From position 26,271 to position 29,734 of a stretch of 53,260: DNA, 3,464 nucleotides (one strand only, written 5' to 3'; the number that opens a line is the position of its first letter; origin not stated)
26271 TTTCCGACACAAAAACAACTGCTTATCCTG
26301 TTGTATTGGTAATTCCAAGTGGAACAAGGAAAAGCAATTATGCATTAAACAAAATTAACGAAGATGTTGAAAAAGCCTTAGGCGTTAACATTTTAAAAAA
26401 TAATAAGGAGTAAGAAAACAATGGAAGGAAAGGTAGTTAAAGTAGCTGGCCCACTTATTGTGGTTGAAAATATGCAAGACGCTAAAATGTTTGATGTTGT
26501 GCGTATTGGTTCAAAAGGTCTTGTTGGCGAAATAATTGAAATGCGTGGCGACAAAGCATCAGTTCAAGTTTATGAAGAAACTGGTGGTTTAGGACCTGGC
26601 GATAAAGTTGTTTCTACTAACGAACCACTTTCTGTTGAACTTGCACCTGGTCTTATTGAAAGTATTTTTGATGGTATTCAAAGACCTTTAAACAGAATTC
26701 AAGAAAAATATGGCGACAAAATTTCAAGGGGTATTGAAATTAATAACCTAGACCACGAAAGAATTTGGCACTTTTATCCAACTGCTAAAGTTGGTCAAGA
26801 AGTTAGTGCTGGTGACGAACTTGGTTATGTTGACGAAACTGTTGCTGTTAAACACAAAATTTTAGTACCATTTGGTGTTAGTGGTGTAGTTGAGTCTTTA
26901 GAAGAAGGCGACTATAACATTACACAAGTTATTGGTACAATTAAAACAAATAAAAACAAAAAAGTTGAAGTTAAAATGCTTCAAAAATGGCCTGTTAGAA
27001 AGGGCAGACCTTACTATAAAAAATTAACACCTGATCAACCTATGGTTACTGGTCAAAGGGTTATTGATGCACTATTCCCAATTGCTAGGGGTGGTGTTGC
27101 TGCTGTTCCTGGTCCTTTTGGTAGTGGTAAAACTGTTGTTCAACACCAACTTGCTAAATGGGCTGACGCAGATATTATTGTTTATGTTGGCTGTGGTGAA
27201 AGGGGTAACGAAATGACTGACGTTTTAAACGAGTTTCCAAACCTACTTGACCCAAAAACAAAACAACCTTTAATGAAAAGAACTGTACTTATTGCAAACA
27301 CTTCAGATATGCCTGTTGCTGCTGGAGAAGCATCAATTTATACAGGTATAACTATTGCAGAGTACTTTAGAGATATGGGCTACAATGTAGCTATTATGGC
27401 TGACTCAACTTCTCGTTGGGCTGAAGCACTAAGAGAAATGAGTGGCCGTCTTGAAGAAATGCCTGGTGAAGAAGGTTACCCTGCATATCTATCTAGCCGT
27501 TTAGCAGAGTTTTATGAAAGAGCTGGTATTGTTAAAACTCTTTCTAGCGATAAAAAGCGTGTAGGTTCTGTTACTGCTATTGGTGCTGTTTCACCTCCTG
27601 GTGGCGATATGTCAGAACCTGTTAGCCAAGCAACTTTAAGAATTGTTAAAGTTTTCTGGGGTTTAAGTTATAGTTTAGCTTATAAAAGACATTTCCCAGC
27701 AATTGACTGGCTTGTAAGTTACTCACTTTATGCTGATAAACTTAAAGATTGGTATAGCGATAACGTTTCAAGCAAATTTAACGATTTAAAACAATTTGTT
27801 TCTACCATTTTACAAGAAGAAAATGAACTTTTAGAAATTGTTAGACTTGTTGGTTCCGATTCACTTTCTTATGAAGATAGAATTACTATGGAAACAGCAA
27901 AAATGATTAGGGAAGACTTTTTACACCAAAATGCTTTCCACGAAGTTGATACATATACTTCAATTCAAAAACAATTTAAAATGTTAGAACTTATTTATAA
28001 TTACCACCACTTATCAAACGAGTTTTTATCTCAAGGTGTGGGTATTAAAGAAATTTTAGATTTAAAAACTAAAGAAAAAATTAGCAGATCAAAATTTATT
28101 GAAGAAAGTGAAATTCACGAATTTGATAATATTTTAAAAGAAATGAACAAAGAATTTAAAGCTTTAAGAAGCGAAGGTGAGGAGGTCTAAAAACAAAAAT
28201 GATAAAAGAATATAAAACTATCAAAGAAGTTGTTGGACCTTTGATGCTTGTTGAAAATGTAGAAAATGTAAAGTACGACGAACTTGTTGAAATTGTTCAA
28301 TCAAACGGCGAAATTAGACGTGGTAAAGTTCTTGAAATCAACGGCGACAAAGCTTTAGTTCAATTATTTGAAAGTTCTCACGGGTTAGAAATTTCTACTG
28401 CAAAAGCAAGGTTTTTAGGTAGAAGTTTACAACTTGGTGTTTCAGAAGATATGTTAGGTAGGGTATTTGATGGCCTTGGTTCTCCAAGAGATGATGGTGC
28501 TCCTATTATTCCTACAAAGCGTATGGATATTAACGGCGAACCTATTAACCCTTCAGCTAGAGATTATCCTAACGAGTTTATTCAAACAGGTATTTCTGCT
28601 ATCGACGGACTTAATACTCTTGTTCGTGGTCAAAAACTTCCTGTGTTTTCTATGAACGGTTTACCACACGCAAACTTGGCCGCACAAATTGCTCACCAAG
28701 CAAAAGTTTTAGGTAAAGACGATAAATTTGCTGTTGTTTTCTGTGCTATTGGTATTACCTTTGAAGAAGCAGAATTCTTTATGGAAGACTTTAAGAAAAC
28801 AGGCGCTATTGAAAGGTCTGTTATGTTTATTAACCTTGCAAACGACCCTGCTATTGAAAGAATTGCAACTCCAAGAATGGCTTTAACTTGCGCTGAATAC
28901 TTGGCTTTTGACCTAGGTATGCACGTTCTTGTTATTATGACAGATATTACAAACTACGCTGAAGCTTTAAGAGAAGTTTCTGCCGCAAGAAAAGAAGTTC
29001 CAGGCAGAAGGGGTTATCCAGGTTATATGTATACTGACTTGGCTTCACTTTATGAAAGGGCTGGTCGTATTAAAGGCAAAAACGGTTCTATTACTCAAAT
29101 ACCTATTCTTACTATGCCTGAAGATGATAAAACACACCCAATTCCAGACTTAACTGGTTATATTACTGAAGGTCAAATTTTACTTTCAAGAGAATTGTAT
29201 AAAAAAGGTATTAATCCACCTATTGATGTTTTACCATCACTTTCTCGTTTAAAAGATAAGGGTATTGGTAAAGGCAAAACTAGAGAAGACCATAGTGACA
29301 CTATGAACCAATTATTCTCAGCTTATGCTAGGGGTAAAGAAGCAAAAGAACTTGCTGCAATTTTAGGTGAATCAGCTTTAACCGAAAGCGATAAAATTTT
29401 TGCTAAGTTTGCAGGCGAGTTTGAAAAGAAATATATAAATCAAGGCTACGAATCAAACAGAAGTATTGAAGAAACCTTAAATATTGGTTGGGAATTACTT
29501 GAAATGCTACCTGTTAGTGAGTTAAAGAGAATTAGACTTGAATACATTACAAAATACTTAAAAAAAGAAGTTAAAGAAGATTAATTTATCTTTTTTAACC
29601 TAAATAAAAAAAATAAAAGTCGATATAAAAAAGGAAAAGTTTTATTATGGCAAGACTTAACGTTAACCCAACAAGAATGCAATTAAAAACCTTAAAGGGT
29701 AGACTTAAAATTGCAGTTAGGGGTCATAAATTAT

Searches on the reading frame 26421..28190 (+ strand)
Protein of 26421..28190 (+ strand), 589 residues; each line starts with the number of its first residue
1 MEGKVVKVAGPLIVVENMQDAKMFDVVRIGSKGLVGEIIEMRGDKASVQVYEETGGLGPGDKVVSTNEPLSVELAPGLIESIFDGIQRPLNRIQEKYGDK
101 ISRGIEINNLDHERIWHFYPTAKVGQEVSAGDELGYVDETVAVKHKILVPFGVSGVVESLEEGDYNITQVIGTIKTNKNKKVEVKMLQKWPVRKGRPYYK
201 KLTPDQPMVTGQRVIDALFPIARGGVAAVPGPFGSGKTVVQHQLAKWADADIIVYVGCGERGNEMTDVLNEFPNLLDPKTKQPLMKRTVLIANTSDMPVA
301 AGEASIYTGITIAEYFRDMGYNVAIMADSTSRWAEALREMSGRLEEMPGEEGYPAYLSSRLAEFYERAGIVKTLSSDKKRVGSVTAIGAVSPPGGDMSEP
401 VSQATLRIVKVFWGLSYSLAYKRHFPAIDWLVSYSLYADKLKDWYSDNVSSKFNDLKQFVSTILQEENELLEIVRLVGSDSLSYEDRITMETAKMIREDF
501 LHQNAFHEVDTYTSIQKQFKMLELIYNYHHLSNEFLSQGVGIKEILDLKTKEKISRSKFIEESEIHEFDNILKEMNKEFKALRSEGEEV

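Call 37: search_protein_families(library=pfam, proteins=[window:26421-28190:+], max_evalue=0.001)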
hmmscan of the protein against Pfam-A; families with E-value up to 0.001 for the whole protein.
window:26421-28190:+ (589 aa): 5 families
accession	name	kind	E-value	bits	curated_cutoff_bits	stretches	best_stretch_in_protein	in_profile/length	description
PF00006.31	ATP-synt_ab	-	9e-76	254.7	29.5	1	211-435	1-213/213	ATP synthase alpha/beta family, nucleotide-binding domain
PF16886.11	ATP-synt_ab_Xtn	-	6.9e-29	99.9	25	1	108-193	2-88/88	ATPsynthase alpha/beta subunit barrel-sandwich domain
PF22919.1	ATP-synt_VA_C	-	3.9e-25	88.3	24.7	1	443-527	2-86/101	C-terminal domain of V and A type ATP synthase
PF02874.29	ATP-synt_ab_N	-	1.5e-13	51.5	20.9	1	5-67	1-69/69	ATP synthase alpha/beta family, beta-barrel domain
PF13401.12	AAA_22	-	0.00069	20.4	27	0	224-284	5-71/130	AAA domain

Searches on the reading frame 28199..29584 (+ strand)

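Call 37: search_protein_families(library=pfam, proteins=[window:28199-29584:+], max_evalue=0.001)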
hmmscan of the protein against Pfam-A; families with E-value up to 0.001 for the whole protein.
window:28199-29584:+ (461 aa): 3 families
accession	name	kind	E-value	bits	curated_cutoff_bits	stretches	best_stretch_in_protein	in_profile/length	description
PF00006.31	ATP-synt_ab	-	9.1e-81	271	29.5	1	131-349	1-213/213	ATP synthase alpha/beta family, nucleotide-binding domain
PF22919.1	ATP-synt_VA_C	-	6.8e-33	113.2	24.7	1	354-453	1-100/101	C-terminal domain of V and A type ATP synthase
PF02874.29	ATP-synt_ab_N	-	8.2e-09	36.3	20.9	1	8-74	1-69/69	ATP synthase alpha/beta family, beta-barrel domain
